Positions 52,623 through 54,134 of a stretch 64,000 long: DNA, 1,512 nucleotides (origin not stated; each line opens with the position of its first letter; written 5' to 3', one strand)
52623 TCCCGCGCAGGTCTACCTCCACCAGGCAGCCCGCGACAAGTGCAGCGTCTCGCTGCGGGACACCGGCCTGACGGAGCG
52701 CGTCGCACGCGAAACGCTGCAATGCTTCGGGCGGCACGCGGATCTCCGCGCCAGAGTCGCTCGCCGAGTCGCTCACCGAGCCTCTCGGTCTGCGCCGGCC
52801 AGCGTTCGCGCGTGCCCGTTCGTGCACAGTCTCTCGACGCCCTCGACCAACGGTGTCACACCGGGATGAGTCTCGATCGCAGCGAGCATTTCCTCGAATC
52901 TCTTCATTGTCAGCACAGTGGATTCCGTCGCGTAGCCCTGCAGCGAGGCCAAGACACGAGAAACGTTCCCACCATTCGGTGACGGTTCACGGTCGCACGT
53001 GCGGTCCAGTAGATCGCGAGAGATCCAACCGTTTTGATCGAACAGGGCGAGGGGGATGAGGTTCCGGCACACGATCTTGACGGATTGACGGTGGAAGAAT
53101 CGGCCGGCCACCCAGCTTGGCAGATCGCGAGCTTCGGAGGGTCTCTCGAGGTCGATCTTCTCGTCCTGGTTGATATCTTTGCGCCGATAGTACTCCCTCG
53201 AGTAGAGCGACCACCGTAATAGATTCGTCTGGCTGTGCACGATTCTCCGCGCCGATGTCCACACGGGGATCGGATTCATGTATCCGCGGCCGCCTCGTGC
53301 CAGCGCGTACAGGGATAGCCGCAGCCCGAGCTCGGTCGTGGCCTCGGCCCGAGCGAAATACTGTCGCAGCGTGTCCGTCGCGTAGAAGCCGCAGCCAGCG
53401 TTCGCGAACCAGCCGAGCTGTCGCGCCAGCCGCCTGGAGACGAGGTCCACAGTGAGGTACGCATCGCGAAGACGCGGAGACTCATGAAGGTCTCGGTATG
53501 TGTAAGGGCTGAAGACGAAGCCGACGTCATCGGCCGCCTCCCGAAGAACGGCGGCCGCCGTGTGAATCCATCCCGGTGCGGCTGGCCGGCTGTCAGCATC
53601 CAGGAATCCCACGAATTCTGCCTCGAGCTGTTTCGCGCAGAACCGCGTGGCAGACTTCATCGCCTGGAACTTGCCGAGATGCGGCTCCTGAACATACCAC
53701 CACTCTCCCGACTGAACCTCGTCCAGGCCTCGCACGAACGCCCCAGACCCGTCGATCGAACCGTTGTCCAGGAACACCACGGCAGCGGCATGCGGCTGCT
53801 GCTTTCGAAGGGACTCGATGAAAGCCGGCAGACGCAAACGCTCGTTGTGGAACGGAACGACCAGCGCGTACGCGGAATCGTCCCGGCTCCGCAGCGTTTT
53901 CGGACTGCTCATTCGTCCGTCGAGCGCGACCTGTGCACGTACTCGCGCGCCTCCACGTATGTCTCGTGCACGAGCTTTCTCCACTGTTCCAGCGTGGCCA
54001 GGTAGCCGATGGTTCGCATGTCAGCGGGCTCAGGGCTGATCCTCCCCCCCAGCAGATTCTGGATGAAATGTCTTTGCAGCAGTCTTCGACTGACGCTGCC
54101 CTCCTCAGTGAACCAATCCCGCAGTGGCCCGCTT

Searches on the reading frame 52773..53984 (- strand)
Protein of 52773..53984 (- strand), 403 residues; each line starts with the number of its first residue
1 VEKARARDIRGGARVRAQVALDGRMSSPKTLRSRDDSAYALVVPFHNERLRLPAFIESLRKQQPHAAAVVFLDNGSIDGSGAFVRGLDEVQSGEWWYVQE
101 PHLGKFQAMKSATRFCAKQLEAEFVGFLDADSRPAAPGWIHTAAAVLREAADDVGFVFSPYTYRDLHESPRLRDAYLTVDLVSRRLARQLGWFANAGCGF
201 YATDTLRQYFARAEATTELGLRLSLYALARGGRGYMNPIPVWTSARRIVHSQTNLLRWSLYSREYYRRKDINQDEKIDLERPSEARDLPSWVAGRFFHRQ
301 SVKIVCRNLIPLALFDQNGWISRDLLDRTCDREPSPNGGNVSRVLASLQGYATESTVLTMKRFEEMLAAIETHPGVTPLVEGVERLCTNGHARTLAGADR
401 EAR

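Call 5: search_protein_families(library=pfam, proteins=[window:52773-53984:-], max_evalue=0.01)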
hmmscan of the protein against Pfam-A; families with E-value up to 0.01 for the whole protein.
window:52773-53984:- (403 aa): 2 families
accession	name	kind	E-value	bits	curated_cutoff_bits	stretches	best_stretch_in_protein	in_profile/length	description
PF00535.33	Glycos_transf_2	-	1.3e-11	45.2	23.3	1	41-170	2-127/168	Glycosyl transferase family 2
PF13704.12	Glyco_tranf_2_4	-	0.00086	20.2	27.5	1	46-131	1-81/98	Glycosyl transferase family 2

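Call 7: search_protein_families(library=ncbifam, proteins=[window:52773-53984:-], max_evalue=0.01)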
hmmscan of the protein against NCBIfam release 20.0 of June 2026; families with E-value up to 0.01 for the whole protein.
window:52773-53984:- (403 aa): 4 families
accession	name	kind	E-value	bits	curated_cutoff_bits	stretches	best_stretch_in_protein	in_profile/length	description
TIGR04283.1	glyco_like_mftF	equivalog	2.8e-06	27.1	182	1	41-158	3-107/221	TIGR04283 family arsenosugar biosynthesis glycosyltransferase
NF038302.1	EPS_HpsE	equivalog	3.8e-06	26.1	300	1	40-148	4-112/307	hormogonium polysaccharide biosynthesis glycosyltransferase HpsE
NF007482.0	PRK10073.1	equivalog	0.00037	19.6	423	1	39-89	8-58/334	glycosyltransferase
TIGR03937.1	PgaC_IcaA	equivalog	0.0035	16.4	422.3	1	32-132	40-136/407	poly-beta-1,6-N-acetyl-D-glucosamine synthase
